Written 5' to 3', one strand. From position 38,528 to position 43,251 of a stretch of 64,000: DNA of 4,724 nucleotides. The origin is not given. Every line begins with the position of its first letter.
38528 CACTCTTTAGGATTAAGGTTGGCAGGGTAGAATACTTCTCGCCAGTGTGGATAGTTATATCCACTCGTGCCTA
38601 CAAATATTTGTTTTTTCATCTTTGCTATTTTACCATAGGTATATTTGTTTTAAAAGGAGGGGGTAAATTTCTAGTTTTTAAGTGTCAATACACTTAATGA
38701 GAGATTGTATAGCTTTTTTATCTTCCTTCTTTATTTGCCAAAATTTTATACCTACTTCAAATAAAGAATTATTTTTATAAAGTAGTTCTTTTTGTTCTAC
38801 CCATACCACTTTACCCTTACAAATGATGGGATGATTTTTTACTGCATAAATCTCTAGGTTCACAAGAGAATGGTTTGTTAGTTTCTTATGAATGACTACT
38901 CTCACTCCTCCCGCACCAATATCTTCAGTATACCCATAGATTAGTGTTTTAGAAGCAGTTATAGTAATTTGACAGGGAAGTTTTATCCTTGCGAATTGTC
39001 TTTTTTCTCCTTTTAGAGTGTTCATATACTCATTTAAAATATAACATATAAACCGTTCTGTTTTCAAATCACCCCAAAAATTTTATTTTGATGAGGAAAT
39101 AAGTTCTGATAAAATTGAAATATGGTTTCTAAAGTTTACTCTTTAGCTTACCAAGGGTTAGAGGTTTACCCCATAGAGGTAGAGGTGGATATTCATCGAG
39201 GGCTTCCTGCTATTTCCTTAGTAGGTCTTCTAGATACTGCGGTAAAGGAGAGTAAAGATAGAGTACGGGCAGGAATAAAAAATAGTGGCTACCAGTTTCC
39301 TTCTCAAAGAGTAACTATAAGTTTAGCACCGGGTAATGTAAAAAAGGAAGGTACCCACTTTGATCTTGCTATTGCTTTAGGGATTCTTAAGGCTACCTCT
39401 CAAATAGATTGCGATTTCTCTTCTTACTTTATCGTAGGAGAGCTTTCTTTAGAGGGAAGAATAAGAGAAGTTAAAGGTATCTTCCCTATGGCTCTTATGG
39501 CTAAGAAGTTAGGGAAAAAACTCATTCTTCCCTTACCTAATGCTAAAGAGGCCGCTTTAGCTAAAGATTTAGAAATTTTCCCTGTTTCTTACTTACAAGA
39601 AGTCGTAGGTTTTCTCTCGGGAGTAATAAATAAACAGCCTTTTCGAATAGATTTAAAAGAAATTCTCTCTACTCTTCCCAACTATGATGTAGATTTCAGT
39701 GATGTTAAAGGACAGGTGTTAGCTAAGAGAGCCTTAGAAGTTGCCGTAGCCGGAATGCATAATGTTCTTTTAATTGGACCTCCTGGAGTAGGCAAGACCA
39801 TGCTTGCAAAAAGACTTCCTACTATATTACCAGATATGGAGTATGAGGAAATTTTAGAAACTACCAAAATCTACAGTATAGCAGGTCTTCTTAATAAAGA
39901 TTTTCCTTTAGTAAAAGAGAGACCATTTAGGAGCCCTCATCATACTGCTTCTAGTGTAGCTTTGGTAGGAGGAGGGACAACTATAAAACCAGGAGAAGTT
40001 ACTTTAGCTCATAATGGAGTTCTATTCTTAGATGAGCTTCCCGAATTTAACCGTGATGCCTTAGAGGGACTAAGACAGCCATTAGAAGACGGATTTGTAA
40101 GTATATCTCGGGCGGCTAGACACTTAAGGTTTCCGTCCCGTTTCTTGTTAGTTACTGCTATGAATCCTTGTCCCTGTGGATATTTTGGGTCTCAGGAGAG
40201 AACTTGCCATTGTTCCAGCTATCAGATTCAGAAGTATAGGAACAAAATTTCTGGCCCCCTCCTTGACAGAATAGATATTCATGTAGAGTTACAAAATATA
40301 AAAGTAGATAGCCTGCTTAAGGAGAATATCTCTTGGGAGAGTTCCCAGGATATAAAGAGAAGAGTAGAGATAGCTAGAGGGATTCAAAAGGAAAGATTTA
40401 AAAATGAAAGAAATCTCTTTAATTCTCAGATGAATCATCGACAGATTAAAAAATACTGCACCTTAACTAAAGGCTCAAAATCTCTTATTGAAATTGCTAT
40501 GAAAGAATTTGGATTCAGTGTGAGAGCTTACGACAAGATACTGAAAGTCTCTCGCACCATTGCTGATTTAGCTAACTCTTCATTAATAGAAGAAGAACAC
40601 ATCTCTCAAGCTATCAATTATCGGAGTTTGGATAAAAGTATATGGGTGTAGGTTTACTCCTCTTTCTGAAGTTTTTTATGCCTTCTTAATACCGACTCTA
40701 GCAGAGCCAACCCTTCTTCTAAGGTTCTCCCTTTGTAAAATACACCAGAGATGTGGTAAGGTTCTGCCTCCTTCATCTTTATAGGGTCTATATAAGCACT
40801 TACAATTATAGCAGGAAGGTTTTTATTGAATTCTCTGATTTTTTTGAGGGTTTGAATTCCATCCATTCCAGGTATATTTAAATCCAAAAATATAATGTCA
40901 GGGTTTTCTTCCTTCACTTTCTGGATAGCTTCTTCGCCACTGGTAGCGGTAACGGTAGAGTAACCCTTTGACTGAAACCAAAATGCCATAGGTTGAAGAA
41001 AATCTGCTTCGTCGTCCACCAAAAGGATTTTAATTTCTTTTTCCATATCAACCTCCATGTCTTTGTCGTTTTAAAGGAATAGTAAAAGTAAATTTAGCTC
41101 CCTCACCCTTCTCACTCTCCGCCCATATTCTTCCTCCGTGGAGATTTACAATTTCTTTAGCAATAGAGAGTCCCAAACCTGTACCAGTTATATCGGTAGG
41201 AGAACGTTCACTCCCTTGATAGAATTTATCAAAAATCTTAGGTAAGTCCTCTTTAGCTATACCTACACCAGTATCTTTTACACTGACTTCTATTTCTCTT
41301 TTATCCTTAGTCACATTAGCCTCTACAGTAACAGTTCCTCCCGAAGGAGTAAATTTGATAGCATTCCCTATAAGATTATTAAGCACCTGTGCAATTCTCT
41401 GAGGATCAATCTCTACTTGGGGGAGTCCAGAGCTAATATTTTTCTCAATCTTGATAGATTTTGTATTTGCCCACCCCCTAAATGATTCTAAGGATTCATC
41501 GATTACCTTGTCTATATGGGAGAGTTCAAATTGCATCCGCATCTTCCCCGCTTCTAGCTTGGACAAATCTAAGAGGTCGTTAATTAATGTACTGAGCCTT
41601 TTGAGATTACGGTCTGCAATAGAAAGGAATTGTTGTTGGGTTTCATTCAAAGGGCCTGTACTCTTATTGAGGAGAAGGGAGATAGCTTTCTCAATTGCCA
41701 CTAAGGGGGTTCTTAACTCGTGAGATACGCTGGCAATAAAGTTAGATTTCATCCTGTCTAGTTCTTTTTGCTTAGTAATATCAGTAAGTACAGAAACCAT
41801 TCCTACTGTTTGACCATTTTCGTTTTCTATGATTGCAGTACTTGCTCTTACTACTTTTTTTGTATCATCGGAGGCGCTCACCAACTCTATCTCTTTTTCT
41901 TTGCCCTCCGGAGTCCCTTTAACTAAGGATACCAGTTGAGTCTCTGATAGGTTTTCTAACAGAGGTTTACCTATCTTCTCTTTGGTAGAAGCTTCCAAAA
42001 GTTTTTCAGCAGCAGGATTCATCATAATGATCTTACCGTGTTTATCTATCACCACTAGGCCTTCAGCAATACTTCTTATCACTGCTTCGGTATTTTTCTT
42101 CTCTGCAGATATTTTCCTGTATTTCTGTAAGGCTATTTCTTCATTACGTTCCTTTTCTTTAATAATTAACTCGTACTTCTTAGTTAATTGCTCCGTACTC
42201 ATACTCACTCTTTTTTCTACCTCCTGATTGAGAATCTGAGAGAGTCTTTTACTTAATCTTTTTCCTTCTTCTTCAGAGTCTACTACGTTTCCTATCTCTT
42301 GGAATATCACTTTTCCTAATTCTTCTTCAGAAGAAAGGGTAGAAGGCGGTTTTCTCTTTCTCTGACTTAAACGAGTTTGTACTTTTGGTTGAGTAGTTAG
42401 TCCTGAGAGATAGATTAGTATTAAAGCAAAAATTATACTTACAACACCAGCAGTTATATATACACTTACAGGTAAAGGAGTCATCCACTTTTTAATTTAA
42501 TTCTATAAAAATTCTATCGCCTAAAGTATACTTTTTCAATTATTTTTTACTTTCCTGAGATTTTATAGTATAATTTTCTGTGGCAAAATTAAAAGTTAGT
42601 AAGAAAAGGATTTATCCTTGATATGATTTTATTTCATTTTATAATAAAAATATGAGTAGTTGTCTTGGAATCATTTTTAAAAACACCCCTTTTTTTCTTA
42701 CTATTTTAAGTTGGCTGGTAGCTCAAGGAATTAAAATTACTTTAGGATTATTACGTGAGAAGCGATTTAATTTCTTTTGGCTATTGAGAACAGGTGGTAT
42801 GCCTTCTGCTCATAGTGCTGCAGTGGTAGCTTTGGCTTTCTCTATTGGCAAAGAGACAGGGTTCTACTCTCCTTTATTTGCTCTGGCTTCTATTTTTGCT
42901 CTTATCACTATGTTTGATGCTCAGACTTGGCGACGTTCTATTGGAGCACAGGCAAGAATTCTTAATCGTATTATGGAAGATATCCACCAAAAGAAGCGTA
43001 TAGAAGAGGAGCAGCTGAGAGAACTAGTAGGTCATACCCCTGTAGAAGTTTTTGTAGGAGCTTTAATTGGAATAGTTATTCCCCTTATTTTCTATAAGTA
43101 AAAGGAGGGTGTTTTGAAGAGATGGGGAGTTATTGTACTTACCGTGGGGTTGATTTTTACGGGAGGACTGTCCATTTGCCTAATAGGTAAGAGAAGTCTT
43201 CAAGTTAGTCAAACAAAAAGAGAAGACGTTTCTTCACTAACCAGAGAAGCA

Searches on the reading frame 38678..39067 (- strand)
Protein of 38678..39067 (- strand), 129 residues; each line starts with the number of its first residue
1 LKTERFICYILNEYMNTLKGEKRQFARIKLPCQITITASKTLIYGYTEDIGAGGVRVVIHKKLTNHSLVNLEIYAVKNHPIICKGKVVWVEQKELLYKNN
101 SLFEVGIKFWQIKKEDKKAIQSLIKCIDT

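Call 49: search_protein_families(library=pfam, proteins=[window:38678-39067:-], max_evalue=0.001)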
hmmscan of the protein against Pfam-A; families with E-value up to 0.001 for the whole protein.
window:38678-39067:- (129 aa): 1 family
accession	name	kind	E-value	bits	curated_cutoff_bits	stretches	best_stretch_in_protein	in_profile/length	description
PF07238.19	PilZ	-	7.8e-16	58.7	22.5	1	21-124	1-100/102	PilZ domain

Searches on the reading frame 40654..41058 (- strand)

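Call 49: search_protein_families(library=pfam, proteins=[window:40654-41058:-], max_evalue=0.001)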
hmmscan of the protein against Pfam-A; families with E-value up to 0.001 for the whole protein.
window:40654-41058:- (134 aa): 2 families
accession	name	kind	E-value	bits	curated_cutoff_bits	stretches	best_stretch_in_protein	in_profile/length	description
PF00072.30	Response_reg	-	6.4e-24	84.7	30.2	1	11-115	1-105/111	Response regulator receiver domain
PF23198.2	PDE8A_N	-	0.00074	19.9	29.6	1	6-91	7-94/147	PDE8A-like, N-terminal domain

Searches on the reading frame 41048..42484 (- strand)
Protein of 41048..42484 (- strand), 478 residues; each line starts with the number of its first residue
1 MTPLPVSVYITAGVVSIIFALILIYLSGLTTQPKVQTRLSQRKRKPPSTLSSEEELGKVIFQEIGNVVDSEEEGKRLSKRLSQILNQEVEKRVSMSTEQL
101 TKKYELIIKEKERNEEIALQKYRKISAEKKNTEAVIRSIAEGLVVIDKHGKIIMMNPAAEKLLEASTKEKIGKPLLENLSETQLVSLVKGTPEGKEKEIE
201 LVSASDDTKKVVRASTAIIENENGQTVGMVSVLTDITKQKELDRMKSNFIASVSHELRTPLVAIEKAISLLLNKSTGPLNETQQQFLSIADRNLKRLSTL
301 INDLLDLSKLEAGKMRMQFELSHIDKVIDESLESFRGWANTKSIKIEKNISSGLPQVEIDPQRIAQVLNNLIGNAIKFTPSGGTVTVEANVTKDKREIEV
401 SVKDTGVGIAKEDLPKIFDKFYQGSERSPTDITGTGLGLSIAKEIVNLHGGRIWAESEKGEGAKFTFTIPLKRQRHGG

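Call 49: search_protein_families(library=pfam, proteins=[window:41048-42484:-], max_evalue=0.001)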
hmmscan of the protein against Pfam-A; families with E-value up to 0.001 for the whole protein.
window:41048-42484:- (478 aa): 7 families
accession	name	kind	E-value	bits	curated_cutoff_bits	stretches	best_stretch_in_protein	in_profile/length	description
PF02518.31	HATPase_c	-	2.7e-34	118.4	26.4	1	360-472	2-110/111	Histidine kinase-, DNA gyrase B-, and HSP90-like ATPase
PF00512.31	HisKA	-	1.7e-19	70.1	26.9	1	245-313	1-66/66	His Kinase A (phospho-acceptor) domain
PF00989.32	PAS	-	6.9e-11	42.6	22.6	1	133-236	4-113/113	PAS fold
PF13426.13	PAS_9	-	8.6e-07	29.6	27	1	141-238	2-103/103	PAS domain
PF08448.16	PAS_4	-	4.8e-06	27.2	23.1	1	138-240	3-109/110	PAS fold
PF13188.13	PAS_8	-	7.1e-06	26.2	21.8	1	133-179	4-50/65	PAS domain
PF12860.13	PAS_7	-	9e-06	26.3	27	1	137-242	2-113/115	PAS fold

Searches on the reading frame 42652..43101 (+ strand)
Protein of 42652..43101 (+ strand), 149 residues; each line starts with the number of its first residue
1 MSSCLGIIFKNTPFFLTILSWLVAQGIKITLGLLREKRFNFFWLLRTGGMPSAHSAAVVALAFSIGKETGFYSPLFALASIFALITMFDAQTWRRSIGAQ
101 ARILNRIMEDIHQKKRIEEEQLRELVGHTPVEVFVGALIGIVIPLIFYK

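Call 49: search_protein_families(library=pfam, proteins=[window:42652-43101:+], max_evalue=0.001)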
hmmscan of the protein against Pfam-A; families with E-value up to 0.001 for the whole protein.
window:42652-43101:+ (149 aa): 1 family
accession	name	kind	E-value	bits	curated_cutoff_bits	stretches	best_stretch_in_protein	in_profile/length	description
PF02681.20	DUF212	-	1e-44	152.2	26.5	1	9-143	1-126/126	Divergent PAP2 family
